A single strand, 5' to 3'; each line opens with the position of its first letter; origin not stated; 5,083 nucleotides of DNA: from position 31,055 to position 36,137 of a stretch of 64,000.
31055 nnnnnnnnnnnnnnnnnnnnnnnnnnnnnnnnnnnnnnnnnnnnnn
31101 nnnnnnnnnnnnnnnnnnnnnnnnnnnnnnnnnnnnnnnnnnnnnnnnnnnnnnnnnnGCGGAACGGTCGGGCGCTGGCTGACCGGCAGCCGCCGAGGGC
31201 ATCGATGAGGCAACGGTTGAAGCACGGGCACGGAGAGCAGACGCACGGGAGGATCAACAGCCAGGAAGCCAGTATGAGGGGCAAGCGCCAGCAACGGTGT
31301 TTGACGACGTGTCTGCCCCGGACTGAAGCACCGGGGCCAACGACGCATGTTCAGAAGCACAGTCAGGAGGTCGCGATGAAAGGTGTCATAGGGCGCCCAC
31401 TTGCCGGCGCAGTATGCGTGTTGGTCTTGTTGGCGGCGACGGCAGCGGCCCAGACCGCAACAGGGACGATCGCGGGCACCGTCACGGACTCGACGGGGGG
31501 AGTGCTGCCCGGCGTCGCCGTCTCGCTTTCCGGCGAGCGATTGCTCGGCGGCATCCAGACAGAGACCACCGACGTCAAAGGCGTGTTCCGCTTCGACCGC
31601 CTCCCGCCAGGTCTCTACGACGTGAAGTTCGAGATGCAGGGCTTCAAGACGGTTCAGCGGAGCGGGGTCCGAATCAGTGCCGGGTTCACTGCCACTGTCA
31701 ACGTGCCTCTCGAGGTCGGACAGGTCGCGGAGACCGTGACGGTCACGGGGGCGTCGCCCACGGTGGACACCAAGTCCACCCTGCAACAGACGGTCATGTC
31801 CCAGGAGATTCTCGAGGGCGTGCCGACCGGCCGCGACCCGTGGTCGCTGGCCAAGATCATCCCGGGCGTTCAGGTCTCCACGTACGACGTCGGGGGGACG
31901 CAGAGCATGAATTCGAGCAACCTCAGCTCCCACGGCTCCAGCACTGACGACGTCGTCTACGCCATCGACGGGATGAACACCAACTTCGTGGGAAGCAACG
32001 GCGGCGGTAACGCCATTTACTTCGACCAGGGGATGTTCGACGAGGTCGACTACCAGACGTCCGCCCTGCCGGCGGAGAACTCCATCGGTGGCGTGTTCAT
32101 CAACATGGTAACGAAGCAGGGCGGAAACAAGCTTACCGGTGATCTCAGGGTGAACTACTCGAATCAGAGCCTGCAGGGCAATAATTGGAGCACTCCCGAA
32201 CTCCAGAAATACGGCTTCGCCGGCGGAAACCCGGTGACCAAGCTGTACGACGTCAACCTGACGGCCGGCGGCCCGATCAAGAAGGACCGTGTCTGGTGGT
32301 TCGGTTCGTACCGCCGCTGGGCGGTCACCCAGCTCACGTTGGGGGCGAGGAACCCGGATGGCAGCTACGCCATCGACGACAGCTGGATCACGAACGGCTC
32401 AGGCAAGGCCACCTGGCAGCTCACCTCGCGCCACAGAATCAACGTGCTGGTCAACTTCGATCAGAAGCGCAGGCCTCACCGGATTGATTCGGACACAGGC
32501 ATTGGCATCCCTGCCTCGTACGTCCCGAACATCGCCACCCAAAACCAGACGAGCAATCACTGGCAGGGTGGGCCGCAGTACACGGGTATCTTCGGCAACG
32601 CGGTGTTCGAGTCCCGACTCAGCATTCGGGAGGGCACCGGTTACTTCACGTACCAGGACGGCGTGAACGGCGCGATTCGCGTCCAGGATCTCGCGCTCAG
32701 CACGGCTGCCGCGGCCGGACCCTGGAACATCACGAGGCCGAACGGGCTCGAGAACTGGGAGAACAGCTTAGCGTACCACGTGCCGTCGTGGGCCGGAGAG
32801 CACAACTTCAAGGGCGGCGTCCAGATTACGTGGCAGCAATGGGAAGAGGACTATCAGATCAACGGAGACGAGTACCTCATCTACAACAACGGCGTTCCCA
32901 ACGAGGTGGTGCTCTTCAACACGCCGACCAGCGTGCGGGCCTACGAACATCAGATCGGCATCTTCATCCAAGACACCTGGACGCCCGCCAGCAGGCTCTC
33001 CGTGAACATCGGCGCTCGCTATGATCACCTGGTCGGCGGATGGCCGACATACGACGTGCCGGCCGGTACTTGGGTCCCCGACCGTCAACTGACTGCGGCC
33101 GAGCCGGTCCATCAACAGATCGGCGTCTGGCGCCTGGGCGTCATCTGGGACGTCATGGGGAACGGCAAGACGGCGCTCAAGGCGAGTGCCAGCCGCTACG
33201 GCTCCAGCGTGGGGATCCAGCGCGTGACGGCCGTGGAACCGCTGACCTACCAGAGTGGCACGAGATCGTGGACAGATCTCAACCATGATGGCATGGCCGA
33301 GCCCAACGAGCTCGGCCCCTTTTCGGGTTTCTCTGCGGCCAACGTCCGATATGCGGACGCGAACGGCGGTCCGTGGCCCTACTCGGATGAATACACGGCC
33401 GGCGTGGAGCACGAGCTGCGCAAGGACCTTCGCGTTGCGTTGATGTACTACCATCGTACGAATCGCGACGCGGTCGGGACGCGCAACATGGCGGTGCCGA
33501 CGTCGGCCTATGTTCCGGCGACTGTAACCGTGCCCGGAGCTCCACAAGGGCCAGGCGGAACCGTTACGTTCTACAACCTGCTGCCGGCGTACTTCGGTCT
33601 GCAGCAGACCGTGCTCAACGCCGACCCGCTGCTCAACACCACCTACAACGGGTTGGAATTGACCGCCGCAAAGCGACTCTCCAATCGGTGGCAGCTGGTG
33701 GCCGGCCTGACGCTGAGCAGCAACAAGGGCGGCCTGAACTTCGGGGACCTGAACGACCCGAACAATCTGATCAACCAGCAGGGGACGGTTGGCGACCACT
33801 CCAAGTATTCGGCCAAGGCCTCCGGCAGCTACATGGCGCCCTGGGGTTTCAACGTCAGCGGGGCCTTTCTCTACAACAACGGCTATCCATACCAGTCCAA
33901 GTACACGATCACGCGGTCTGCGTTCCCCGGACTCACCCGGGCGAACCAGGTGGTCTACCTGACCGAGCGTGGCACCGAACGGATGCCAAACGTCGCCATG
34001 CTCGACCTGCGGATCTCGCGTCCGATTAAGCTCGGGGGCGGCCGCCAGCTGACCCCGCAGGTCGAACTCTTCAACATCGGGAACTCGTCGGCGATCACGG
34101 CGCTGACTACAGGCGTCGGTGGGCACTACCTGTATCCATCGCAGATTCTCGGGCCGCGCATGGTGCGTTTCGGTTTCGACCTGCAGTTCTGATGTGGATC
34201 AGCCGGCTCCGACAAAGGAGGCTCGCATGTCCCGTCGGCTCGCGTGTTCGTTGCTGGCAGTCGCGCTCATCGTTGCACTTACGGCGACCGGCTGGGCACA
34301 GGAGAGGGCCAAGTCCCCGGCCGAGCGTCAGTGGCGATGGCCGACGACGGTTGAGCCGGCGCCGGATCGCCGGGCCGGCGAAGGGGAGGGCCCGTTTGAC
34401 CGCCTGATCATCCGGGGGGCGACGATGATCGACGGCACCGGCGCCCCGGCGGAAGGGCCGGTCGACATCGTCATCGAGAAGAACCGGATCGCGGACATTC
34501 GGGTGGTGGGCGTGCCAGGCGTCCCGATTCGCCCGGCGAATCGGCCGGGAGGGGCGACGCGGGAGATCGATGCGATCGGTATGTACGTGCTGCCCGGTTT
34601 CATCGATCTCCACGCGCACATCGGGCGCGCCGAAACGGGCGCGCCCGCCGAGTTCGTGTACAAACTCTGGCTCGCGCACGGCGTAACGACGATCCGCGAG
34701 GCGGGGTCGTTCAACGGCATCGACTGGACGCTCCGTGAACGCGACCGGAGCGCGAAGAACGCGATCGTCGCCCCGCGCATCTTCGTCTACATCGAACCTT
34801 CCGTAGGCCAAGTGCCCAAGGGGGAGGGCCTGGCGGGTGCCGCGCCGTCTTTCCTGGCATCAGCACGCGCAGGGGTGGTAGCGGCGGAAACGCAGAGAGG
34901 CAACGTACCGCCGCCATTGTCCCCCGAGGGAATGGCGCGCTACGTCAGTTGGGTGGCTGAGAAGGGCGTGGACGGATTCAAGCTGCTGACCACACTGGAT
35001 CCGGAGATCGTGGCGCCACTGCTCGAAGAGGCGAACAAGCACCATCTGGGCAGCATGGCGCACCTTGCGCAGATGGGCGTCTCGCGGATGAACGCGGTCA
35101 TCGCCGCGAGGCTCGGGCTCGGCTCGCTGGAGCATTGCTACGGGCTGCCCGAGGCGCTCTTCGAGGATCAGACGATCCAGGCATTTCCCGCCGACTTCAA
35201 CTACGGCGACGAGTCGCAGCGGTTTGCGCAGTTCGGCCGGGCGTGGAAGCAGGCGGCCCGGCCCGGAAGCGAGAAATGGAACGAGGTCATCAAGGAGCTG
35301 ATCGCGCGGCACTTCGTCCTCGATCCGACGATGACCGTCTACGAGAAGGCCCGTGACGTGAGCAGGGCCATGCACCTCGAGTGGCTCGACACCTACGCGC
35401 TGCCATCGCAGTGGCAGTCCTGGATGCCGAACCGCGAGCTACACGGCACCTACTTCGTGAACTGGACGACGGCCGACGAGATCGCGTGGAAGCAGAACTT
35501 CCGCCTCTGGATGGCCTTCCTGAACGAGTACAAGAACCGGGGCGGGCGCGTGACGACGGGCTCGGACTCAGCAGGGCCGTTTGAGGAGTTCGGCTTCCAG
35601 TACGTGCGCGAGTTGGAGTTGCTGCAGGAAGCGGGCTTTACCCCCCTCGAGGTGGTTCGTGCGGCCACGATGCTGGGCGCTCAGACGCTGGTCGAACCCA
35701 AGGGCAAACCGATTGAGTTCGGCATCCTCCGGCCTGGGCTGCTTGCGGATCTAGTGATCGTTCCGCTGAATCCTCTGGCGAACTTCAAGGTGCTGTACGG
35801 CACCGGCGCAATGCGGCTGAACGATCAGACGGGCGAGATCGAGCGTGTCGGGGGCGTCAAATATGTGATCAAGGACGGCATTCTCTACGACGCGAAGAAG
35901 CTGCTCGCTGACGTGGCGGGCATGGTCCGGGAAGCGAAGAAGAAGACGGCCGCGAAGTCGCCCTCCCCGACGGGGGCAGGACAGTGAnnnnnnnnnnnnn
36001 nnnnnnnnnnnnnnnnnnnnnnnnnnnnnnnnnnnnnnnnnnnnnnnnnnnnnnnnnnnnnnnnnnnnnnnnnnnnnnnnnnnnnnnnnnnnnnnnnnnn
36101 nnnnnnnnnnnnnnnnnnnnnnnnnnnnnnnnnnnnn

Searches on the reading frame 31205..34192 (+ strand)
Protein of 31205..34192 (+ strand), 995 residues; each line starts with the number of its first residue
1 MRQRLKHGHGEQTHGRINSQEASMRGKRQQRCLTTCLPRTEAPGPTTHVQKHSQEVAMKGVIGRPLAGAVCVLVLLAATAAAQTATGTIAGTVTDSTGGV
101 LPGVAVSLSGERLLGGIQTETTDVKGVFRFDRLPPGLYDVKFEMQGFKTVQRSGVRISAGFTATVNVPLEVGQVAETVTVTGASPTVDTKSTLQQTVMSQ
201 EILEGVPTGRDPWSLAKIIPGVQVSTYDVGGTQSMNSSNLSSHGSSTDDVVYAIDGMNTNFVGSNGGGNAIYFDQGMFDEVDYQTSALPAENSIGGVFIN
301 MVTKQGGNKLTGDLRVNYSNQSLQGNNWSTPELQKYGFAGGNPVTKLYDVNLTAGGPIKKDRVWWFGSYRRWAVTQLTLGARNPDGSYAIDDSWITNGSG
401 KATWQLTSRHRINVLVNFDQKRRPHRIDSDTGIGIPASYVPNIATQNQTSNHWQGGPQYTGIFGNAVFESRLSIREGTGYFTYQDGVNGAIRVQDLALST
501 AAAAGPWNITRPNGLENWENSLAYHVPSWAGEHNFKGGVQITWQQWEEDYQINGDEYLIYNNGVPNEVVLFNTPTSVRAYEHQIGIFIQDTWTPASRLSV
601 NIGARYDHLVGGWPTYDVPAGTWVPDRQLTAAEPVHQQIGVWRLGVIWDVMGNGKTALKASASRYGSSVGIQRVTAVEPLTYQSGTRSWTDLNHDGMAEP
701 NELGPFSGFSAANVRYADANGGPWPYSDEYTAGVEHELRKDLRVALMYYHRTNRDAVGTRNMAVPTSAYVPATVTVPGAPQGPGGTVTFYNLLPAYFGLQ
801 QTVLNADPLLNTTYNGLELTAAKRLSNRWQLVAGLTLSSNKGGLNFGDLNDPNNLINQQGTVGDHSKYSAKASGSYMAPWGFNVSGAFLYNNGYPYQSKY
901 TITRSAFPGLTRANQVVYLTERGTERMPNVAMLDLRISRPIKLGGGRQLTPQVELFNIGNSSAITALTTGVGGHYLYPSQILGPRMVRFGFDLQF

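Call 27: search_protein_families(library=pfam, proteins=[window:31205-34192:+], max_evalue=0.001)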
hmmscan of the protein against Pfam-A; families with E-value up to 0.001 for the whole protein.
window:31205-34192:+ (995 aa): 6 families
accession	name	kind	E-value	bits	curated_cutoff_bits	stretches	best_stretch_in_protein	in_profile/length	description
PF25183.1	OMP_b-brl_4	-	2.1e-24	86.4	30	2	398-883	157-682/838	Outer membrane beta barrel domain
PF13620.12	CarboxypepD_reg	-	3.4e-17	63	32.3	1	88-169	1-81/82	Carboxypeptidase regulatory-like domain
PF13715.12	CarbopepD_reg_2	-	3.1e-07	30.8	32.2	1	89-171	1-78/88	CarboxypepD_reg-like domain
PF00593.30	TonB_dep_Rec_b-barrel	-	2.2e-06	28.2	27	1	418-903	21-393/436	TonB dependent receptor-like, beta-barrel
PF17210.9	SdrD_B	-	5.6e-06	27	29.7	1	100-146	23-69/112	SdrD B-like domain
PF07715.20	Plug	-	4.3e-05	24.4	23.9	1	194-297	8-107/107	TonB-dependent Receptor Plug Domain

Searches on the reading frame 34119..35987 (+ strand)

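Call 27: search_protein_families(library=pfam, proteins=[window:34119-35987:+], max_evalue=0.001)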
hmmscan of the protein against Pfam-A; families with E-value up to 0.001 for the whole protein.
window:34119-35987:+ (622 aa): 2 families
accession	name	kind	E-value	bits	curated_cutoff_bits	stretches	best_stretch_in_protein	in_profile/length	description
PF01979.26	Amidohydro_1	-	3.1e-11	43.6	25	1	468-587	236-342/345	Amidohydrolase family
PF07969.17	Amidohydro_3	-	2e-08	34.6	29.7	1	148-169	1-22/472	Amidohydrolase family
